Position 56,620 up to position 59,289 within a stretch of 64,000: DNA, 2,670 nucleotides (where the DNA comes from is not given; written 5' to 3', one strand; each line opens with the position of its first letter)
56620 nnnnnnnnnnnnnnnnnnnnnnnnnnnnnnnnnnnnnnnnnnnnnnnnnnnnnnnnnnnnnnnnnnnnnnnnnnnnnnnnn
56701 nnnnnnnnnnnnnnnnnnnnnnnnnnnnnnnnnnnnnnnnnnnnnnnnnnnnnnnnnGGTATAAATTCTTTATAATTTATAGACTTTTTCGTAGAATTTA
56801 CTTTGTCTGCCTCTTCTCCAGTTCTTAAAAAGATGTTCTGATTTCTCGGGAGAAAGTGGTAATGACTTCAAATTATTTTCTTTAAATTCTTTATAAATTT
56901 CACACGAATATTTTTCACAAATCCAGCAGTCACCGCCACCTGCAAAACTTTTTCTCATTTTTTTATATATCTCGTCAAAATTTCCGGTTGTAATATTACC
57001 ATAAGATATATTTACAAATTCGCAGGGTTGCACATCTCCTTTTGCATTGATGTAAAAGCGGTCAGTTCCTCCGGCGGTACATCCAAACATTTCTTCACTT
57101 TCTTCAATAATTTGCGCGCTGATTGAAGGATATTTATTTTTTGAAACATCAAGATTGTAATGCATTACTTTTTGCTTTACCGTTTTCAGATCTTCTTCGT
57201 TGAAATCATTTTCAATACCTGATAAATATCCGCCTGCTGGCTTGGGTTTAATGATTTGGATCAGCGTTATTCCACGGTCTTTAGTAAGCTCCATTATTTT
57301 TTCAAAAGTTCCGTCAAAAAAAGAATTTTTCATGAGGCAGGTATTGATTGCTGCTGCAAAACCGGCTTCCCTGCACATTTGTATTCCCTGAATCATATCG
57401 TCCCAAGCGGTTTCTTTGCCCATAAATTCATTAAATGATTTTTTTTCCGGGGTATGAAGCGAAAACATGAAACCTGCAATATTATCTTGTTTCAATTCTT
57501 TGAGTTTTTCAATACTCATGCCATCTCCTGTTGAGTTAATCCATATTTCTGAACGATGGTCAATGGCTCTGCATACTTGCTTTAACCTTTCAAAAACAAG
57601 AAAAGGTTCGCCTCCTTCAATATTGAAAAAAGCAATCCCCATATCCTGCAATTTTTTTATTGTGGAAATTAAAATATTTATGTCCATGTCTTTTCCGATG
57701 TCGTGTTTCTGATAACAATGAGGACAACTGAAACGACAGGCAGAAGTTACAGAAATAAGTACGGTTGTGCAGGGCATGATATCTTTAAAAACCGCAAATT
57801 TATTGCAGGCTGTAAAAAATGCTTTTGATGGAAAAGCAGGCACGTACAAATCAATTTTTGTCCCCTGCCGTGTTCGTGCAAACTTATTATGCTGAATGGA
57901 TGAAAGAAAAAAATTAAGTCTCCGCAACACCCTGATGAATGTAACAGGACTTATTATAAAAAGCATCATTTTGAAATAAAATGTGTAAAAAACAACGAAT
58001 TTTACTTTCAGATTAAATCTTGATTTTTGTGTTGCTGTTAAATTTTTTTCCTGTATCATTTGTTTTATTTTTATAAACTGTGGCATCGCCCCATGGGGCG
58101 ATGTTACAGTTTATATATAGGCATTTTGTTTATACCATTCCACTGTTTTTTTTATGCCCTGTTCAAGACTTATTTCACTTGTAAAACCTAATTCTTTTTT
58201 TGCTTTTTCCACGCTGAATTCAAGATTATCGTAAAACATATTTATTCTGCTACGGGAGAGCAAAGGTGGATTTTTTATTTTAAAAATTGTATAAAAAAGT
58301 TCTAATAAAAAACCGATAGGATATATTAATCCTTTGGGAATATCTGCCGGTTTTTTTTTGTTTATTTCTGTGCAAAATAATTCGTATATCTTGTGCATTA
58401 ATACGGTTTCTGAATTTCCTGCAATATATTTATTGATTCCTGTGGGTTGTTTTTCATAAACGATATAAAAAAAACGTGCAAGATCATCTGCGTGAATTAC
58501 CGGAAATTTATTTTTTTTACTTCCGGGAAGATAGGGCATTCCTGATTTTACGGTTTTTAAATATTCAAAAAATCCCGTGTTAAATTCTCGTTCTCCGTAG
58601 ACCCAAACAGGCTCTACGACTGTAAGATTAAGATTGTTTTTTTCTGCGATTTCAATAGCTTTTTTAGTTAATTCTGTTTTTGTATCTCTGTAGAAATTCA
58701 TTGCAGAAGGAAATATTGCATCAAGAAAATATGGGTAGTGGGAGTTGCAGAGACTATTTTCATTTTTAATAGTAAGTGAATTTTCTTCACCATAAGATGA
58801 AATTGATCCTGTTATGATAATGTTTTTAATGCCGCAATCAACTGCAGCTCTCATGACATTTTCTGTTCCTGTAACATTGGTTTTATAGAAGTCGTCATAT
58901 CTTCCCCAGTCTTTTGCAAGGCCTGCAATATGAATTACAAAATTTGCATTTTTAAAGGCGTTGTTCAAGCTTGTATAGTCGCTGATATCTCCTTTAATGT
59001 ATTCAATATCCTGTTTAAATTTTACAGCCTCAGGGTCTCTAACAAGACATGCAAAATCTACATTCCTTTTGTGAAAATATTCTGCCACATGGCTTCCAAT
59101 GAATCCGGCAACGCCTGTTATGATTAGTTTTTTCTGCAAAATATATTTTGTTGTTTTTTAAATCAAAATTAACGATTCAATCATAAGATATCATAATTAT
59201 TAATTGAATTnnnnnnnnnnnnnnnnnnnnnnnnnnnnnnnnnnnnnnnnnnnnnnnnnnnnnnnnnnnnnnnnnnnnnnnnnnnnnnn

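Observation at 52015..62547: Eleven-gene operon fusing sphingoid-base-type enzymes with UbiA prenyltransferase, radical SAM, OYE reductase and a PurM-like ATPase: candidate undescribed lipid pathway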

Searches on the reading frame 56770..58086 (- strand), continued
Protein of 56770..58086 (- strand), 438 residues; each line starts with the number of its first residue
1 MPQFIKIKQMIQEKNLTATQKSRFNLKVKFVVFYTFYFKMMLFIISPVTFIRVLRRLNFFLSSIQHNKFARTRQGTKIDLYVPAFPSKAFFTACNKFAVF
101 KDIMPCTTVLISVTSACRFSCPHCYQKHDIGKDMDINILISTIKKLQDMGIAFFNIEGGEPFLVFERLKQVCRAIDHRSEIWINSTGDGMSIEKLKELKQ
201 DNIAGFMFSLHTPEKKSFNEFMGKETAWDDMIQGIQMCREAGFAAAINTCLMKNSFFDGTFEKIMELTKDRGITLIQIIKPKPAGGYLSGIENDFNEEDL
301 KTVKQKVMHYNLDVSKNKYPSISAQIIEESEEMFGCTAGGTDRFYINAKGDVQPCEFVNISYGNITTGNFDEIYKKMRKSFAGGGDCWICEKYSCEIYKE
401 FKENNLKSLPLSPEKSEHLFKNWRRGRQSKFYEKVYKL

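Call 42: fold_search(model_id=the predicted structure, library=pdb)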
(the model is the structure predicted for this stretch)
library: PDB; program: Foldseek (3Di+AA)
matches with E <= 10: 1819; with E <= 0.001: 161
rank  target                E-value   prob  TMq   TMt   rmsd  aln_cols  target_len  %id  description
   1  6efn                  5.6e-13  1.00  0.50  0.56   4.2       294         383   16  Structure of a RiPP maturase, SkfB (released 2018-10-24)
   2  5v1q_B                6.4e-12  1.00  0.48  0.48   5.8       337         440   16  Crystal structure of Streptococcus suis SuiB (released 2017-08-30)
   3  5v1s_A                1.1e-11  1.00  0.50  0.51   5.2       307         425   18  Crystal structure of Streptococcus suis SuiB bound to S-adenosylmethionine (released 2017-08-30)
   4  5v1t_A                1.7e-11  1.00  0.50  0.50   7.8       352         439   17  Crystal structure of Streptococcus suis SuiB bound to precursor peptide SuiA (released 2017-08-30)
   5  5v1q_A                1.9e-11  1.00  0.50  0.51   4.2       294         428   18  Crystal structure of Streptococcus suis SuiB (released 2017-08-30)
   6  9dfn                  7.4e-11  1.00  0.43  0.64   4.6       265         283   15  X-ray crystal structure of the second viperin-like enzyme from Trichoderma virens with bound CTP and SAM (released 2025-02-19)
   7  5v1s_B                1.5e-10  1.00  0.47  0.48   4.5       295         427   18  Crystal structure of Streptococcus suis SuiB bound to S-adenosylmethionine (released 2017-08-30)
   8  7vob                  2.2e-10  1.00  0.47  0.60   9.5       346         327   12  The crystal structure of a Radical SAM Enzyme BlsE involved in the Biosynthesis of Blasticidin S (released 2022-05-04)
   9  9dfu                  1.1e-09  1.00  0.45  0.66   4.9       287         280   14  X-ray crystal structure of the second Viperin-like enzyme from T. virens variant F40H with bound CTP and SAM (released 2025-02-19)
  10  9dgw_C                2.4e-09  1.00  0.46  0.69   6.0       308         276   11  X-ray crystal structure of the Viperin-like enzyme from T. virens with bound CTP and SAM (released 2025-02-12)
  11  9dfw_A                2.8e-09  1.00  0.43  0.63   4.3       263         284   12  X-ray crystal structure of an engineered Viperin-like enzyme from T. virens with bound CTP and SAM (released 2025-02-12)
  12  5vsl_A                3.1e-09  1.00  0.46  0.73   4.9       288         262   15  Crystal structure of viperin with bound [4Fe-4S] cluster and S-adenosylhomocysteine (SAH) (released 2017-06-14)
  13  9dfw_B                5.2e-09  1.00  0.42  0.61   4.2       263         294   11  X-ray crystal structure of an engineered Viperin-like enzyme from T. virens with bound CTP and SAM (released 2025-02-12)
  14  6q2p_B                5.2e-09  1.00  0.42  0.60   4.9       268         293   15  Crystal structure of mouse viperin bound to cytidine triphosphate and S-adenosylhomocysteine (released 2020-01-22)
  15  6q2q_A                5.9e-09  1.00  0.46  0.67   4.4       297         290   15  Crystal structure of mouse viperin bound to uridine triphosphate and S-adenosylhomocysteine (released 2020-01-22)
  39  7tol                  2.1e-07  1.00  0.39  0.35   3.9       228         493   15  X-ray crystal structure of glycerol dibiphytanyl glycerol tetraether - macrocyclic archaeol synthase (GDGT-MAS) from Met (released 2022-08-31)
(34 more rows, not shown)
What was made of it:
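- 56770..58086 (-): Radical SAM enzyme with a C-terminal twitch/partial-SPASM domain and a ~100-aa N-terminal helical extension, 438 aa. Foldseek neighbours are generic: SkfB, SuiB, viperin, BlsE, anSME, MoaA (call 42).
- On Tetraether synthase (GDGT-MAS/Tes) type lipid C-C coupling radical SAM: 7tol is rank 39 in Foldseek (TM 0.39/0.35), behind many generic radical SAM enzymes (call 42).
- The radical SAM neighbours are generic (call 42), so its step is a guess. The SkfB/SuiB similarity is the generic SPASM core (TM about 0.5, 16-18% identity, call 42).
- Tried and rejected: GDGT-MAS is rank 39 (call 42), so the tail-coupling idea was dropped as unsupported.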

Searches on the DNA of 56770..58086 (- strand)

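Call 65: search_rna_families(sources=[L007, L011, L017, L026, L063, L046, L037], threshold=gathering)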
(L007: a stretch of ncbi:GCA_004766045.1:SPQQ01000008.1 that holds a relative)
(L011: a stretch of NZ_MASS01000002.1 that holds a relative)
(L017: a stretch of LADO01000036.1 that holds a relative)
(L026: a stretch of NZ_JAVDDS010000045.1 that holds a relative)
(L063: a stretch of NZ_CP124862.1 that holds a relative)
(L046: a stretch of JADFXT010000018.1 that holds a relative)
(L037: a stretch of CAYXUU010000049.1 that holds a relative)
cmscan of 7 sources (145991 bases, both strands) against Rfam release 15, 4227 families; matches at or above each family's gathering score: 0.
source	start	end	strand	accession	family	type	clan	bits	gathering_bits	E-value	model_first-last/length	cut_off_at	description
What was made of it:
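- No TPP or other riboswitch lies near seven cassettes (call 65).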

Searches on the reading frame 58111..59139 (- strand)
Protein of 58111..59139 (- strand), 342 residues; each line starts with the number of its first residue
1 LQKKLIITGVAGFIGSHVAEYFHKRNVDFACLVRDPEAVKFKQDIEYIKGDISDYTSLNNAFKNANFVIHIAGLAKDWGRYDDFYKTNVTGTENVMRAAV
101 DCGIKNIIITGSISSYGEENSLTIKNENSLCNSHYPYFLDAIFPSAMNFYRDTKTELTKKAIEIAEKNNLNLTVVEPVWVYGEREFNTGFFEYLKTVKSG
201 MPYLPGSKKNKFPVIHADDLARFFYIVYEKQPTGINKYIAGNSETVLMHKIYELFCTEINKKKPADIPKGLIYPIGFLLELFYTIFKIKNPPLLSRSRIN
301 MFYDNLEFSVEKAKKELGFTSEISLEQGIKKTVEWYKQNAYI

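Call 3: search_protein_families(library=pfam, proteins=[window:58111-59139:-], max_evalue=0.01)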
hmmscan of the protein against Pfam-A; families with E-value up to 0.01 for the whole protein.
window:58111-59139:- (342 aa): 10 families
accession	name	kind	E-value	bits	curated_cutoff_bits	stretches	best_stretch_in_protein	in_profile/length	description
PF01370.27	Epimerase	-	2.6e-30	106.1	20.9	1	6-231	2-228/240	NAD dependent epimerase/dehydratase family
PF01073.25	3Beta_HSD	-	1.4e-19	70.7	22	1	6-221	1-222/280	3-beta hydroxysteroid dehydrogenase/isomerase family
PF16363.11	GDP_Man_Dehyd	-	1.4e-16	61.3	27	1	6-137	1-153/332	GDP-mannose 4,6 dehydratase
PF05368.20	NmrA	-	5.4e-14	52.9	27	1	1-110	1-105/298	NmrA-like family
PF13460.12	NAD_binding_10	-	1.7e-13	51.3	27.2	1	9-185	1-151/184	NAD(P)H-binding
PF07993.18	NAD_binding_4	-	5.4e-11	42.6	20.1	1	58-197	82-222/258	Male sterility protein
PF02719.21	Polysacc_synt_2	-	5.6e-07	29.5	20.2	1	6-109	2-125/293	Polysaccharide biosynthesis protein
PF04321.23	RmlD_sub_bind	-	6.9e-05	22.5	27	1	4-185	2-156/287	RmlD substrate binding domain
PF00106.31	adh_short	-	0.00084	19.3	26.6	1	4-102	2-122/195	short chain dehydrogenase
PF00056.29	Ldh_1_N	-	0.0038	17.7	27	0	4-109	2-115/141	lactate/malate dehydrogenase, NAD binding domain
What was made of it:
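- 58111..59139 (-): Extended short-chain dehydrogenase/reductase (Epimerase / 3beta-HSD type), 342 aa. Pfam Epimerase 2.6e-30 (call 3).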

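Call 4: search_protein_families(library=ncbifam, proteins=[window:58111-59139:-], max_evalue=0.01)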
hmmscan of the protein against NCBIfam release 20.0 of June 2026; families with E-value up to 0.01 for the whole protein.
window:58111-59139:- (342 aa): 32 families (the best 25 are shown)
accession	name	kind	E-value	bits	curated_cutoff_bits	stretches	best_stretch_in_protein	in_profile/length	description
TIGR03466.1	HpnA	hypoth_equivalog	2.9e-35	121.7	367.65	1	4-342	2-327/327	hopanoid-associated sugar epimerase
NF042423.1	oxyalk_red_Shew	equivalog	6.9e-32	110.8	580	1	3-331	9-330/331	2-alkyl-3-oxoalkanoate reductase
NF042422.1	oxyalk_red_OleD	equivalog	1.7e-26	93.4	580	1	4-335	2-327/329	2-alkyl-3-oxoalkanoate reductase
TIGR04180.1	EDH_00030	hypoth_equivalog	4.8e-17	62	475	1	6-138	2-146/297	NAD-dependent 4,6-dehydratase LegB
TIGR01179.1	galE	equivalog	1e-16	60.7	262.3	1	4-137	1-145/332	UDP-glucose 4-epimerase GalE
NF041293.1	G6PDh_Azf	equivalog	1.4e-13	50.9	400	1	1-140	1-141/252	NAD-dependent glucose-6-phosphate dehydrogenase Azf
TIGR02622.1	CDP_4_6_dhtase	equivalog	1.6e-12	47.2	278.45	2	2-122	4-139/352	CDP-glucose 4,6-dehydratase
TIGR01181.1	dTDP_gluc_dehyt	equivalog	3.4e-12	46.1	365.1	1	4-340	1-315/321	dTDP-glucose 4,6-dehydratase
NF052578.1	StrlDmthSdmBMthl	equivalog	9.7e-11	42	600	1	6-342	4-328/328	sterol demethylase protein SdmB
TIGR01777.1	yfcH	hypoth_equivalog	4.2e-10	39.7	207.35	1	6-130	2-130/292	TIGR01777 family oxidoreductase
NF011728.1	PRK15181.1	equivalog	3.8e-09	36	760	1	3-137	16-165/348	Vi polysaccharide biosynthesis UDP-N-acetylglucosaminuronic acid C-4 epimerase TviC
TIGR03589.1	PseB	equivalog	1.1e-08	34.4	407.75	1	42-109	52-122/324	UDP-N-acetylglucosamine 4,6-dehydratase (inverting)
TIGR04130.1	FnlA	equivalog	3e-08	32.9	730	1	2-110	4-122/337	UDP-N-acetylglucosamine 4,6-dehydratase/5-epimerase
NF007956.0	PRK10675.1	subfamily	1.1e-07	31.3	394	1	5-126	3-138/338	UDP-glucose 4-epimerase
NF004520.0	PRK05865.1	equivalog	2.1e-07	29.2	1509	1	5-116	3-107/854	sugar epimerase family protein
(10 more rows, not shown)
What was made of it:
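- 58111..59139 (-): Best NCBIfam hits are HpnA (122 bits, cut-off 368) and OleD-type 2-alkyl-3-oxoalkanoate reductases (call 4).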

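Call 70: search_solved_structures(query=window:58111-59139:-, max_evalue=1e-8)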
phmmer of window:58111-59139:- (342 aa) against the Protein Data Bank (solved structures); distinct sequences matched with E-value up to 1e-8: 13.
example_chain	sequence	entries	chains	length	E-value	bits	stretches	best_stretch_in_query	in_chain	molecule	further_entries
3wj7_A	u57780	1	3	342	1.1e-23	87.2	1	5-339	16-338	Putative oxidoreductase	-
6nbr_A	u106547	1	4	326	3.9e-14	55.7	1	3-240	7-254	Kavalactone reductase 1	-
6kv9_A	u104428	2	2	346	4.7e-14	55.4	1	5-137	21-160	MoeE5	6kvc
6jkg_A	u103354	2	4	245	9.3e-11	44.6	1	3-212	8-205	Sterol-4-alpha-carboxylate 3-dehydrogenase, decarboxylating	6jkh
8w3u_A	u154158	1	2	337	4.3e-10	42.4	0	3-129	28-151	dTDP-glucose 4,6-dehydratase related protein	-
9ar1_A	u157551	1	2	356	5.1e-10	42.2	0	3-129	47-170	dTDP-glucose 4,6-dehydratase related protein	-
1r6d_A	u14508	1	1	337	1.2e-09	40.9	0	45-137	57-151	TDP-glucose-4,6-dehydratase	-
1r66_A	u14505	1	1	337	1.2e-09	40.9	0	45-137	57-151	TDP-glucose-4,6-dehydratase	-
8rdg_A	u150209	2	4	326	1.5e-09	40.6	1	4-121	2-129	SDR family NAD(P)-dependent oxidoreductase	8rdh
8rdi_A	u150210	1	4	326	1.7e-09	40.4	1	4-120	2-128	SDR family NAD(P)-dependent oxidoreductase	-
4r1u_A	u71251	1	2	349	2.3e-09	40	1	5-240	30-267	Cinnamoyl CoA reductase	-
3m2p_A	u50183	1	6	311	2.7e-09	39.8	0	2-129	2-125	UDP-N-acetylglucosamine 4-epimerase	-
4r1s_A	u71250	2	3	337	5.3e-09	38.8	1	6-243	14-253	cinnamoyl CoA reductase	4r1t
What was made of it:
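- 58111..59139 (-): PDB neighbours are 3wj7, kavalactone reductase and sterol-4-alpha-carboxylate 3-dehydrogenase (call 70).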
